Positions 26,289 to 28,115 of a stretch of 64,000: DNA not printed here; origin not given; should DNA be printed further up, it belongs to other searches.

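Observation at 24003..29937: Five-gene radical-SAM cluster (2x B12-rSAM, SPASM/twitch rSAM, acyltransferase, membrane GT2) directly downstream of rpoD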

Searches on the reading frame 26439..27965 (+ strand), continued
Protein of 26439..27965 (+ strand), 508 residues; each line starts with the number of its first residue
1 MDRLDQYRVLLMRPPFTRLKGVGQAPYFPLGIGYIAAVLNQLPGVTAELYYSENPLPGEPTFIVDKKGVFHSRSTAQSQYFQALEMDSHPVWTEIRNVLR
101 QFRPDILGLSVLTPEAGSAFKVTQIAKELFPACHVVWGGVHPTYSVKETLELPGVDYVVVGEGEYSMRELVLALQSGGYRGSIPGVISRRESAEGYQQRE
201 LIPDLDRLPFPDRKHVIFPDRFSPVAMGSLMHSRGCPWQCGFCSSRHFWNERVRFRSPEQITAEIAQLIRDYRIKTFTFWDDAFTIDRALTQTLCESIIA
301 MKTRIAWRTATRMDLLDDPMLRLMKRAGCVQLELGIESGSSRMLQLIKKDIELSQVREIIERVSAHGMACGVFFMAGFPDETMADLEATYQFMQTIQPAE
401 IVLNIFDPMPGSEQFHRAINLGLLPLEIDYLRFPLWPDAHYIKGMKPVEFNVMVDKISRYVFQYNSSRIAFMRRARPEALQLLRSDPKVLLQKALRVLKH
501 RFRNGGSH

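Call 15: find_related_loci(query=A1, collection=genome_contigs, flank=10000)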
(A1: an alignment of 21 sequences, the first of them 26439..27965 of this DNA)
Query A1 (508 aa) in genome_contigs; peptide patterns used: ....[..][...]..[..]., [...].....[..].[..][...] (x = any residue, [..] = any of these).
600 stretches matched a pattern (row limit reached: there are more); 559 encode a relative of the query (tblastn E <= 1e-3); the best 80 are kept; 80 distinct loci.
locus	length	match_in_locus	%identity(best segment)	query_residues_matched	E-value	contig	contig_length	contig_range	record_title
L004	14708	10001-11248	32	8-430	3e-66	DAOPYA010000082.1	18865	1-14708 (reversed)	MAG TPA_asm: Candidatus Rifleibacterium sp. isolate AMR_MDS_1326 NODE_3060_length_18865_cov_5.230675, whole genome shotg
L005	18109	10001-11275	30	68-488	1e-61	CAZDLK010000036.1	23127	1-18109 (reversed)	MAG TPA_asm: uncultured Candidatus Bathyarchaeia archaeon isolate binchicken_co27_437 genome assembly, contig: NODE_3908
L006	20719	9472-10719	30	68-480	2e-57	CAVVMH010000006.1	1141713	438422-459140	MAG: Candidatus Bathyarchaeota archaeon isolate MFD00709.bin.2.105 genome assembly, contig: contig_23296, whole genome s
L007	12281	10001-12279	32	8-415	2e-55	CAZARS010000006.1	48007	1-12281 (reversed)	MAG TPA_asm: uncultured Desulfobacca sp. isolate binchicken_co135_197 genome assembly, contig: NODE_1569_length_48007_co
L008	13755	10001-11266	31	10-432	5e-55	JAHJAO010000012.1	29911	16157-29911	MAG: Candidatus Omnitrophota bacterium isolate Modern_marine.mb.214 Modern_marine.mb.214_k141_159400, whole genome shotg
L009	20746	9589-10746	31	8-415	8e-54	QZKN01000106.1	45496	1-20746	MAG: Candidatus Omnitrophota bacterium isolate SURF_12 Ga0104751_1001139, whole genome shotgun sequence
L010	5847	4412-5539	31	94-450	2e-52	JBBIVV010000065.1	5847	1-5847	MAG: bacterium isolate STS170223_bin_85 NODE_13859_length_5847_cov_13.932320, whole genome shotgun sequence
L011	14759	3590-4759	31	11-433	4e-60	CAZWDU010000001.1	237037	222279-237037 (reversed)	MAG TPA_asm: uncultured Candidatus Bathyarchaeia archaeon isolate binchicken_co43_174 genome assembly, contig: NODE_11_l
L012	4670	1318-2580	30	29-486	3e-51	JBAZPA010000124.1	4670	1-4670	MAG: archaeon isolate SO_2017_SWC_19 scaffold_15369_c1_LP-4_2017, whole genome shotgun sequence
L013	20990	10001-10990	32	95-415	2e-50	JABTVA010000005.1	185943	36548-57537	MAG: Deltaproteobacteria bacterium isolate H5_GWC seq005, whole genome shotgun sequence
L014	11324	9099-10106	30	94-424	4e-50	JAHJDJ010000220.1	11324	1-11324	MAG: bacterium isolate Modern_marine.mb.49 Modern_marine.mb.49_k141_1498267, whole genome shotgun sequence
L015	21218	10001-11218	29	102-501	4e-50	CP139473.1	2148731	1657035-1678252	MAG: Dehalogenimonas sp. isolate XYDCF chromosome, complete genome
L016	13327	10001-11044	34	93-434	2e-49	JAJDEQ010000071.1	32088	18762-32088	MAG: Planctomycetota bacterium isolate OFTM49 OFTM49_70, whole genome shotgun sequence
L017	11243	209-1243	30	99-430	1e-49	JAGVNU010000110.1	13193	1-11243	MAG: Thermodesulfovibrionia bacterium isolate DeMMO3_26 c_000000017404, whole genome shotgun sequence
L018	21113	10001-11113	29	6-412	3e-49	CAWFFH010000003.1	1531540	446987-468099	MAG: Candidatus Bathyarchaeota archaeon isolate MFD00822.bin.1.234 genome assembly, contig: contig_32414, whole genome s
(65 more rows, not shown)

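Call 16: find_encoding_contigs(protein=P0001, flank=3000, max_places=2)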
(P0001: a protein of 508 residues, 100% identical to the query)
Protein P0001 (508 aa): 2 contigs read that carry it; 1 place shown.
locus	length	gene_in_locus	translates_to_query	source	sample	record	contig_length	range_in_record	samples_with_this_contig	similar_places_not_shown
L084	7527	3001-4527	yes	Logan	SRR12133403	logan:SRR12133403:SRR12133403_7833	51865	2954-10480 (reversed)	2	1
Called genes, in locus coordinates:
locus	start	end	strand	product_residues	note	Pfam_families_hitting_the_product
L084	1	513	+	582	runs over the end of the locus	PF03979:Sigma70_r1_1, PF00140:Sigma70_r1_2, PF04542:Sigma70_r2, PF04539:Sigma70_r3, PF04545:Sigma70_r4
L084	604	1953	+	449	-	PF02310:B12-binding, PF04055:Radical_SAM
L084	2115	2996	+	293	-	PF04055:Radical_SAM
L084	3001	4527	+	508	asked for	PF02310:B12-binding, PF04055:Radical_SAM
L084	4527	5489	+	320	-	PF03279:Lip_A_acyltrans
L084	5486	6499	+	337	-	PF13641:Glyco_tranf_2_3, PF00535:Glycos_transf_2, PF10111:Glyco_tranf_2_2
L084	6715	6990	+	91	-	PF00216:Bac_DNA_binding, PF18291:HU-HIG (weak)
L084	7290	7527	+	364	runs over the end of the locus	PF01571:GCV_T, PF08669:GCV_T_C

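Call 17: find_encoding_contigs(protein=P0015, flank=10000, max_places=2)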
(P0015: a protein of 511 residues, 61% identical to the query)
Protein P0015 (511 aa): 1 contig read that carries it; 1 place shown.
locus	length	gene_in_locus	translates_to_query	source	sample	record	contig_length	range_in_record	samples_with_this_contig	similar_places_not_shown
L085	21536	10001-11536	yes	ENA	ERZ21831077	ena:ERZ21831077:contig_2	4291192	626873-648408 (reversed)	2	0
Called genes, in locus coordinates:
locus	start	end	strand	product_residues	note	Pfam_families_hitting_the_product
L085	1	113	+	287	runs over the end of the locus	PF16811:TAtT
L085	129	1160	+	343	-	PF03480:DctP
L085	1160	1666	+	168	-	PF04290:DctQ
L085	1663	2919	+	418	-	PF06808:DctM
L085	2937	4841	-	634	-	PF00270:DEAD (faint), PF13307:Helicase_C_2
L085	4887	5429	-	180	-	-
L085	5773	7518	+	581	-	PF03979:Sigma70_r1_1, PF00140:Sigma70_r1_2, PF04542:Sigma70_r2, PF04539:Sigma70_r3, PF04545:Sigma70_r4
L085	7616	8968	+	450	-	PF02310:B12-binding, PF04055:Radical_SAM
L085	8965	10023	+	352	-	PF04055:Radical_SAM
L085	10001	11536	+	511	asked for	PF02310:B12-binding, PF04055:Radical_SAM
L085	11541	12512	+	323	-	PF03279:Lip_A_acyltrans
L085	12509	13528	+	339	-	PF00535:Glycos_transf_2, PF10111:Glyco_tranf_2_2, PF13506:Glyco_transf_21, PF13641:Glyco_tranf_2_3, PF13632:Glyco_trans_2_3 (weak)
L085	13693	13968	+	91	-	PF00216:Bac_DNA_binding, PF18291:HU-HIG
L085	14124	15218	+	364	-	PF01571:GCV_T, PF08669:GCV_T_C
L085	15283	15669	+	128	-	PF01597:GCV_H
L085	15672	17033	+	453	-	PF02347:GDC-P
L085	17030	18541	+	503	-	PF02347:GDC-P (weak), PF21478:GcvP2_C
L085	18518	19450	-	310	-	PF00535:Glycos_transf_2, PF10111:Glyco_tranf_2_2 (faint), PF13641:Glyco_tranf_2_3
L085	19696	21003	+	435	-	PF00404:Dockerin_1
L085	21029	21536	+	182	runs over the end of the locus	PF00963:Cohesin (weak)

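Call 18: find_encoding_contigs(protein=P0022, flank=10000, max_places=2)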
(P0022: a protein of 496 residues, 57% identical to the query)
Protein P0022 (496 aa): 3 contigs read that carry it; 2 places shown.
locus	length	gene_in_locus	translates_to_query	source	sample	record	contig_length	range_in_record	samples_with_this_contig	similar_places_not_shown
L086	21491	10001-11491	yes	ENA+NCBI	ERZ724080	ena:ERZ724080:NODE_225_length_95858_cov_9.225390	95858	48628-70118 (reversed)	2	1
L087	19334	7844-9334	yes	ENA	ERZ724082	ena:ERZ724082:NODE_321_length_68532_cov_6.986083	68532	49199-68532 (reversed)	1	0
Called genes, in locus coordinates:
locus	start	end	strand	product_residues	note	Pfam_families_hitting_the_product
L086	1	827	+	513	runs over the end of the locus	PF22694:CtpB_N-like (weak), PF00595:PDZ, PF13180:PDZ_2, PF17820:PDZ_6, PF03572:Peptidase_S41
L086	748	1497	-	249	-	-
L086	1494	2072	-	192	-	PF09721:Exosortase_EpsH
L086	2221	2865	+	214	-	-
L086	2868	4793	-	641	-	PF00270:DEAD (weak), PF13307:Helicase_C_2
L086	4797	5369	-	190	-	-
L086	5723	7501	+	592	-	PF03979:Sigma70_r1_1, PF00140:Sigma70_r1_2, PF04542:Sigma70_r2, PF04539:Sigma70_r3, PF04545:Sigma70_r4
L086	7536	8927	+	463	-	PF02310:B12-binding, PF04055:Radical_SAM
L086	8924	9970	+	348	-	PF04055:Radical_SAM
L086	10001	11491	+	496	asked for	PF02310:B12-binding, PF04055:Radical_SAM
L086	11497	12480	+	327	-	PF03279:Lip_A_acyltrans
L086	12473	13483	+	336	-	PF00535:Glycos_transf_2, PF13641:Glyco_tranf_2_3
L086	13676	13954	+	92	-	PF00216:Bac_DNA_binding, PF18291:HU-HIG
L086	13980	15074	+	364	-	PF01571:GCV_T, PF08669:GCV_T_C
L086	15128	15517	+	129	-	PF01597:GCV_H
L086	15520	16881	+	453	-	PF02347:GDC-P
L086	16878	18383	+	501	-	PF02347:GDC-P (weak), PF21478:GcvP2_C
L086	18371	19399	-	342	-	PF13641:Glyco_tranf_2_3, PF00535:Glycos_transf_2, PF10111:Glyco_tranf_2_2 (faint)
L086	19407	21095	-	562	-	PF13231:PMT_2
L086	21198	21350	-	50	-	-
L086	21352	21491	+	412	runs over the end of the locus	PF13174:TPR_6 (faint), PF26549:Tricorn_N (faint), PF07676:PD40 (faint)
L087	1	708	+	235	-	?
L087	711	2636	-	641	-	PF00270:DEAD (weak), PF13307:Helicase_C_2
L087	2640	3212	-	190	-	-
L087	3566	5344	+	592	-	PF03979:Sigma70_r1_1, PF00140:Sigma70_r1_2, PF04542:Sigma70_r2, PF04539:Sigma70_r3, PF04545:Sigma70_r4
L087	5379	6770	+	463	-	PF02310:B12-binding, PF04055:Radical_SAM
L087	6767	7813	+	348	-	PF04055:Radical_SAM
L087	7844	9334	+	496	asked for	PF02310:B12-binding, PF04055:Radical_SAM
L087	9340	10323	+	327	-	PF03279:Lip_A_acyltrans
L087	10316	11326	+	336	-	PF00535:Glycos_transf_2, PF13641:Glyco_tranf_2_3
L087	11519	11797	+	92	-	PF00216:Bac_DNA_binding, PF18291:HU-HIG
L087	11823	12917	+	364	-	PF01571:GCV_T, PF08669:GCV_T_C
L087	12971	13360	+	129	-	PF01597:GCV_H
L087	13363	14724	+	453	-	PF02347:GDC-P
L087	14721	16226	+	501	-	PF02347:GDC-P (weak), PF21478:GcvP2_C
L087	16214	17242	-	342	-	PF13641:Glyco_tranf_2_3, PF00535:Glycos_transf_2, PF10111:Glyco_tranf_2_2 (faint)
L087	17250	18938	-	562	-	PF13231:PMT_2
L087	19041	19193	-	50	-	-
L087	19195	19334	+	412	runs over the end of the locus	PF13174:TPR_6 (faint), PF26549:Tricorn_N (faint), PF07676:PD40 (faint)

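Call 23: list_cluster_members(proteins=[P0001, P0005, P0007, P0009, P0012, P0013, P0017, P0020, P0022, P0025])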
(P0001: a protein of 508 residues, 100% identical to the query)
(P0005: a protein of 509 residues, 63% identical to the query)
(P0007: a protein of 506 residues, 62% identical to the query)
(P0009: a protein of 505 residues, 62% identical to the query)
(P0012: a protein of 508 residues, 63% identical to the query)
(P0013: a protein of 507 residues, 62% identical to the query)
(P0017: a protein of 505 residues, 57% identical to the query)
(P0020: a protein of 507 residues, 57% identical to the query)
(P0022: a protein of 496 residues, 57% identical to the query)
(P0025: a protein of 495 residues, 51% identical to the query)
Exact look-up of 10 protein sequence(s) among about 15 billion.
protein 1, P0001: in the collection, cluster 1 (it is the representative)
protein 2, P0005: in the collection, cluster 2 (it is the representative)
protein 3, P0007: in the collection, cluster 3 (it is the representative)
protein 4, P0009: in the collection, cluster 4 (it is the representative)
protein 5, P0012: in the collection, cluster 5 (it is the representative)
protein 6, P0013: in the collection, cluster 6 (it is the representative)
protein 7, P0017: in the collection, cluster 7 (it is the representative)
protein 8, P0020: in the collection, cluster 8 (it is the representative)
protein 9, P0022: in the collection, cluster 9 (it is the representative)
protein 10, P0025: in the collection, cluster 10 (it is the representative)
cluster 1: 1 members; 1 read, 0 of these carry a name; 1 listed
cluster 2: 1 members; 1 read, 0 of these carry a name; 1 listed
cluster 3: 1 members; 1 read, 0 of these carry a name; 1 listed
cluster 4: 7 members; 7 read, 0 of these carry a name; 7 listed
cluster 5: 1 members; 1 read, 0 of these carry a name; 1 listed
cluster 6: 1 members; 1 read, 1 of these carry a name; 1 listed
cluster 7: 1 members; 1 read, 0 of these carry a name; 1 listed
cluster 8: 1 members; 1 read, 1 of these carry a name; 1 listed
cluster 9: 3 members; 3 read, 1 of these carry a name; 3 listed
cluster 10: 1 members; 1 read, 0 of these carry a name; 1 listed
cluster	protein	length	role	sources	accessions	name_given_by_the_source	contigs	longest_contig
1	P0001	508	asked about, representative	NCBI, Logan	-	-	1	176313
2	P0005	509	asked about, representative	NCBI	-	-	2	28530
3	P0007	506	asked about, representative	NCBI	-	-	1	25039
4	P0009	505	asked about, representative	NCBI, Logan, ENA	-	-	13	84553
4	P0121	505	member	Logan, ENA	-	-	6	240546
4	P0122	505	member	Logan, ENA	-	-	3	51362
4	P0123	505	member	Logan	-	-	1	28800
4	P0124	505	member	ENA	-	-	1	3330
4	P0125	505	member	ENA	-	-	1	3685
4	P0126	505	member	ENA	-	-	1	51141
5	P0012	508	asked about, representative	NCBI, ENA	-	-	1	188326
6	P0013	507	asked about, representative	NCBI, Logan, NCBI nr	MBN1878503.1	B12-binding domain-containing radical SAM protein [bacterium] | B12-binding domain-containing radical SAM protein [candidate division CSSED10-310 ...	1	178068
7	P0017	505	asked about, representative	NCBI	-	-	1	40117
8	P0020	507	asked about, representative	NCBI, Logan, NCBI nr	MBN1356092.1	radical SAM protein [bacterium] | radical SAM protein [candidate division CSSED10-310 bacterium]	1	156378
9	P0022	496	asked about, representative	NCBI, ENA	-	-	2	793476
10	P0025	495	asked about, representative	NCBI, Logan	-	-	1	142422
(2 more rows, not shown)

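Call 24: find_encoding_contigs(protein=P0037, flank=8000, max_places=2)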
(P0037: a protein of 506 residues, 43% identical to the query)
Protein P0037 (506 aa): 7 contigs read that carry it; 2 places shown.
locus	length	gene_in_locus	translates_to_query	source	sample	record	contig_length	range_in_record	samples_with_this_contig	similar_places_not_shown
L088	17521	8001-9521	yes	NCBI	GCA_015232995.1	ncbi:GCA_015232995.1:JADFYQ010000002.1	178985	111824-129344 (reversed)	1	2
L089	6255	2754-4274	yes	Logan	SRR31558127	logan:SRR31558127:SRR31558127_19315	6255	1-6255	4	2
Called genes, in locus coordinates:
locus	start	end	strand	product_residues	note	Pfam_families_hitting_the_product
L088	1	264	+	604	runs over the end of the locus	PF02705:K_trans, PF22776:K_trans_C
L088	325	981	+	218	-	-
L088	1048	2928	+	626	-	PF04055:Radical_SAM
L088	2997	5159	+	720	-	PF04055:Radical_SAM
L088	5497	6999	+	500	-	PF01943:Polysacc_synt, PF13440:Polysacc_synt_3, PF03023:MurJ (weak)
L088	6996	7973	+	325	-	PF03279:Lip_A_acyltrans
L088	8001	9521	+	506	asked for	PF02310:B12-binding, PF04055:Radical_SAM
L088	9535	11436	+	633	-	-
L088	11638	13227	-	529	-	PF13432:TPR_16 (faint), PF13414:TPR_11 (faint), PF13431:TPR_17 (faint), PF00515:TPR_1 (faint), PF07719:TPR_2 (faint), PF13181:TPR_8 (faint)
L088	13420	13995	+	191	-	-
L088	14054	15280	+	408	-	-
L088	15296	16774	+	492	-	PF03062:MBOAT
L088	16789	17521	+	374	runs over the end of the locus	-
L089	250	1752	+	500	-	PF01943:Polysacc_synt, PF13440:Polysacc_synt_3, PF03023:MurJ (weak)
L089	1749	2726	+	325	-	PF03279:Lip_A_acyltrans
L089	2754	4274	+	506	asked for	PF02310:B12-binding, PF04055:Radical_SAM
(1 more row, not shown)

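Call 25: find_encoding_contigs(protein=P0055, flank=8000, max_places=2)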
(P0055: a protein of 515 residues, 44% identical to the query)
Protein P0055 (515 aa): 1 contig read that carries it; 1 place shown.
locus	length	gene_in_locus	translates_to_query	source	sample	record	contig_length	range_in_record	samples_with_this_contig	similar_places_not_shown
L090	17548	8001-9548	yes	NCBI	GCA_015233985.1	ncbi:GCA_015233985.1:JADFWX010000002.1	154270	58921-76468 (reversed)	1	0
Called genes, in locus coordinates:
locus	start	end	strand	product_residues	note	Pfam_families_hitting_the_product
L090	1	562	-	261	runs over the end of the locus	PF25084:LbH_EIF2B (faint), PF25087:GMPPB_C (weak), PF00132:Hexapep (weak), PF13720:Acetyltransf_11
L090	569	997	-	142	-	PF07977:FabA, PF22818:ApeI-like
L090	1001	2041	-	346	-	PF04613:LpxD, PF00132:Hexapep (weak), PF14602:Hexapep_2 (faint), PF25084:LbH_EIF2B (faint), PF24894:Hexapep_GlmU (faint), PF25087:GMPPB_C (weak), PF00132:Hexapep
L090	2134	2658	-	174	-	PF05757:PsbQ (weak), PF03938:OmpH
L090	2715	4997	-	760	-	PF07244:POTRA, PF08479:POTRA_2 (faint), PF07244:POTRA, PF01103:Omp85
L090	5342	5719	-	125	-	-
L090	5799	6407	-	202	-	PF01936:NYN (weak)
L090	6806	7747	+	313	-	PF20244:DUF6599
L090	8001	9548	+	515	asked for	PF02310:B12-binding, PF04055:Radical_SAM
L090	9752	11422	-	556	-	PF02203:TarH, PF12729:4HB_MCP_1, PF00015:MCPsignal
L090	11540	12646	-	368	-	PF00364:Biotin_lipoyl (faint), PF25917:BSH_RND, PF25919:BSH_CusB, PF25973:BSH_CzcB, PF25984:BSH_YknX (faint), PF25954:Beta-barrel_RND_2, PF25963:Beta-barrel_AAEA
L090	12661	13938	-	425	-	PF02321:OEP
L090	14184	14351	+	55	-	-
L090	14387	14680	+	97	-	PF01649:Ribosomal_S20p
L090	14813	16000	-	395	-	PF01839:FG-GAP (faint), PF13517:FG-GAP_3 (weak)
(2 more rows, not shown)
